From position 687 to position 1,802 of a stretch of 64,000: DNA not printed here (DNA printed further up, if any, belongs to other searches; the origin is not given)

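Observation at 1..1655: Aconitase-X large and small subunit pair, with the small subunit fused to a Nudix hydrolase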

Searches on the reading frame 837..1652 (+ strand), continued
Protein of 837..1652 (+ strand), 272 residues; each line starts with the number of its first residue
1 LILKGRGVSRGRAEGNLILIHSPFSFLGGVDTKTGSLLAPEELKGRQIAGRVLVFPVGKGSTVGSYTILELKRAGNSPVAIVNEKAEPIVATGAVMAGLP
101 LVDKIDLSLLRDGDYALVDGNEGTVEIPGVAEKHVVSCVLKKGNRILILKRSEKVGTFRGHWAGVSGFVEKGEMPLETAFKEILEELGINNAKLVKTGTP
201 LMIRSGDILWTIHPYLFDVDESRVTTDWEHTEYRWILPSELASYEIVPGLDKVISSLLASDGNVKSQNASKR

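Call 64: list_cluster_members(proteins=[P0257, P0261, P0262, P0207, P0211, P0246, P0183, P0181, P0161, P0139])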
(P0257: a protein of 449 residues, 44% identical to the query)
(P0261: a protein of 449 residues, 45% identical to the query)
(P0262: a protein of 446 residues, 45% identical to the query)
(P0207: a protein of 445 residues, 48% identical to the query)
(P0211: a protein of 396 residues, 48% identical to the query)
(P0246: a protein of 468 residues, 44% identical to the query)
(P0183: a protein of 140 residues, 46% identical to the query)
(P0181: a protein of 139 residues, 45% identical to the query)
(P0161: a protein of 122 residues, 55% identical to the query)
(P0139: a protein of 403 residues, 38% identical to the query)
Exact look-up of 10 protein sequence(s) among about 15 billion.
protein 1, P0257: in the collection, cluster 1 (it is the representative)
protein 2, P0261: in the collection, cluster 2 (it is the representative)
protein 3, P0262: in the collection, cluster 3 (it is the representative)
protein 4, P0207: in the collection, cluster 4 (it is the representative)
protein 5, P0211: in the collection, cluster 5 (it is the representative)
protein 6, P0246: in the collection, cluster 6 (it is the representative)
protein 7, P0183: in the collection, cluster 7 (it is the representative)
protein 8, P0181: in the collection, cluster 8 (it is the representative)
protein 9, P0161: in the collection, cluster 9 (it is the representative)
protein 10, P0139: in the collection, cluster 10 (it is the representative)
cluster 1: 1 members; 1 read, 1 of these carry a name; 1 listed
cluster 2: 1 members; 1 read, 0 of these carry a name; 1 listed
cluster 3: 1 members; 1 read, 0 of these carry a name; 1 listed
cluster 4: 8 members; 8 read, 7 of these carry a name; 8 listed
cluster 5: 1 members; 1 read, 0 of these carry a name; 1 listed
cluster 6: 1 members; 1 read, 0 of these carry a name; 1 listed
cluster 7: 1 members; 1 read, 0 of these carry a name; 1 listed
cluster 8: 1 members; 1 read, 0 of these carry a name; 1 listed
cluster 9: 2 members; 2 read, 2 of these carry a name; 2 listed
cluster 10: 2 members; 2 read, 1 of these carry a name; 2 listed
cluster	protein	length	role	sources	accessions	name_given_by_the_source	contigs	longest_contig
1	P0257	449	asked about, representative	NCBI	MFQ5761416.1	MAG: NUDIX domain-containing protein [Candidatus Bathyarchaeia archaeon]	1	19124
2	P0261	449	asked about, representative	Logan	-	-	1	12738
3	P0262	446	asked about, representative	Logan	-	-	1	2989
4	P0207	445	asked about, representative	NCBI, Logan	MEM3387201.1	MAG: NUDIX domain-containing protein [Nitrososphaerales archaeon]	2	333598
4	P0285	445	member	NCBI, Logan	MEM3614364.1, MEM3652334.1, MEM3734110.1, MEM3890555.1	MAG: NUDIX domain-containing protein [Nitrososphaerales archaeon]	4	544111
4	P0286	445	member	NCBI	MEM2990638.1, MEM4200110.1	MAG: NUDIX domain-containing protein [Halobacteria archaeon]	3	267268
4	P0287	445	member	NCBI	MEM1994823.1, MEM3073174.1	MAG: NUDIX domain-containing protein [Nitrososphaerales archaeon]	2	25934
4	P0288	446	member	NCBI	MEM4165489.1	MAG: NUDIX domain-containing protein, partial [Nitrososphaerales archaeon]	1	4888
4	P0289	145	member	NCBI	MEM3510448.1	MAG: hypothetical protein QXE57_04040, partial [Nitrososphaerales archaeon]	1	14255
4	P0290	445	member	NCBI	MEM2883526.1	MAG: NUDIX domain-containing protein [Nitrososphaerales archaeon]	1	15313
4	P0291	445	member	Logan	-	-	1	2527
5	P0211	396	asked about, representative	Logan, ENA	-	-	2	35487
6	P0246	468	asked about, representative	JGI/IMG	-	-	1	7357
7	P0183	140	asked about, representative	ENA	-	-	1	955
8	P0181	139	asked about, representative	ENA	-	-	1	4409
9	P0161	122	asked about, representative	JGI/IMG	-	8-oxo-dGTP pyrophosphatase MutT (NUDIX family)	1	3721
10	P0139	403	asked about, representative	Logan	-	-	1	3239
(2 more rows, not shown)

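Call 68: list_cluster_members(proteins=[P0165, P0168, P0170, P0174, P0178, P0186, P0196, P0200, P0230, P0251])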
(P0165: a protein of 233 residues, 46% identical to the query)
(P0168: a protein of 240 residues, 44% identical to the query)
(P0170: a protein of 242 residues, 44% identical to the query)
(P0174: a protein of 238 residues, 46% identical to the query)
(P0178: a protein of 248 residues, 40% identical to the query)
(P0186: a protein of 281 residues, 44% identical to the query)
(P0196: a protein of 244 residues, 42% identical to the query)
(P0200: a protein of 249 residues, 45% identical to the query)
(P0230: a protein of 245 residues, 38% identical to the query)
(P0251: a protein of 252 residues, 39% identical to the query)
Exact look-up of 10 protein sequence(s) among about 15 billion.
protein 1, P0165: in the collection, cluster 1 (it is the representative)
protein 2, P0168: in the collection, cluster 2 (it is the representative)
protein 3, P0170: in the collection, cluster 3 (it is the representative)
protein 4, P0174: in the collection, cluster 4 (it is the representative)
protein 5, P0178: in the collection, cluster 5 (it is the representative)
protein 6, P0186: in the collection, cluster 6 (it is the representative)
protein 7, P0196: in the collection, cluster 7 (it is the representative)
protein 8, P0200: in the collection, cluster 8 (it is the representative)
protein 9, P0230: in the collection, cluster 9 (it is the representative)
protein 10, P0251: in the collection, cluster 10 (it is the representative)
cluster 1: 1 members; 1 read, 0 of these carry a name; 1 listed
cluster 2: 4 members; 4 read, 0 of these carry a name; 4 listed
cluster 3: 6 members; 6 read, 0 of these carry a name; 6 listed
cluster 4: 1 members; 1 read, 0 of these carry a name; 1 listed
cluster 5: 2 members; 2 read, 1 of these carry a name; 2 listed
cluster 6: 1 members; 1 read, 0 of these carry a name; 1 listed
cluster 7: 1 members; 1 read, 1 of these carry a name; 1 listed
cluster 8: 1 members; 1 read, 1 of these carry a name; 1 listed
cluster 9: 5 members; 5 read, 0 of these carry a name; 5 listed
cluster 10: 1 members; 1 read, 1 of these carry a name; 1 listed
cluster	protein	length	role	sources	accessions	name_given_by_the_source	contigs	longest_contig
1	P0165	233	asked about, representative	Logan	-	-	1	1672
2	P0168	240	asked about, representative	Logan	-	-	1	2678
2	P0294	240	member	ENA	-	-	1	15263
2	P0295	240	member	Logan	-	-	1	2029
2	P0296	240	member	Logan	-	-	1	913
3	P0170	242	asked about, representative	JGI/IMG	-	-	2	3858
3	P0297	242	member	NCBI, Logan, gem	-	-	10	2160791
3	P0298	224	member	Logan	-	-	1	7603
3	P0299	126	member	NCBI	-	-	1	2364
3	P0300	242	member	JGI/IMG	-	-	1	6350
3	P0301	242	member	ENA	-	-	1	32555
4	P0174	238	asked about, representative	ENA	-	-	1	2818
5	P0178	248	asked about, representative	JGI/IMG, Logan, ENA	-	-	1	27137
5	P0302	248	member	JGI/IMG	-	8-oxo-dGTP diphosphatase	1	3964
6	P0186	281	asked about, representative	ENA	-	-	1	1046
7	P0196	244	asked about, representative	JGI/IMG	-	8-oxo-dGTP diphosphatase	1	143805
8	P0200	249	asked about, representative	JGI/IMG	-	8-oxo-dGTP diphosphatase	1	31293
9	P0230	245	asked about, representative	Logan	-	-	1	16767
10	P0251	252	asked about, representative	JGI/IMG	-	8-oxo-dGTP diphosphatase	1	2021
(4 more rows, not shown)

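Call 69: find_encoding_contigs(protein=P0297, flank=8000, max_places=1)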
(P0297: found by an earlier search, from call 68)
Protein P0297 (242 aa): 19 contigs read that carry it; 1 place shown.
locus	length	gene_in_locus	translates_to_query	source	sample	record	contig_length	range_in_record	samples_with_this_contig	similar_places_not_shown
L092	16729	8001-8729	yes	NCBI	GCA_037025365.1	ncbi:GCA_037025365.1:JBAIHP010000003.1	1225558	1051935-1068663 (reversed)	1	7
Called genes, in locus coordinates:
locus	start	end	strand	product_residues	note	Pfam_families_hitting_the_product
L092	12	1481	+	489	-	PF00171:Aldedh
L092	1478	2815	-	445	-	PF00202:Aminotran_3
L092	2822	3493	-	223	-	PF00753:Lactamase_B, PF19583:ODP, PF23023:Anti-Pycsar_Apyc1 (weak), PF12706:Lactamase_B_2 (weak)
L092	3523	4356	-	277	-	PF00903:Glyoxalase, PF18029:Glyoxalase_6 (weak)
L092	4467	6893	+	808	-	-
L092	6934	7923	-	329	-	PF00296:Bac_luciferase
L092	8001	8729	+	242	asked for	PF00293:NUDIX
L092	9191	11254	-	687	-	PF01436:NHL (faint)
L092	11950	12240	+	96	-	-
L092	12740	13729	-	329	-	PF00248:Aldo_ket_red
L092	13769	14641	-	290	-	PF12679:ABC2_membrane_2, PF12730:ABC2_membrane_4, PF10920:DUF2705 (weak)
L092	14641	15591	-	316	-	PF00005:ABC_tran, PF13304:AAA_21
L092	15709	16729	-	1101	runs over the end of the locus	PF05317:Thermopsin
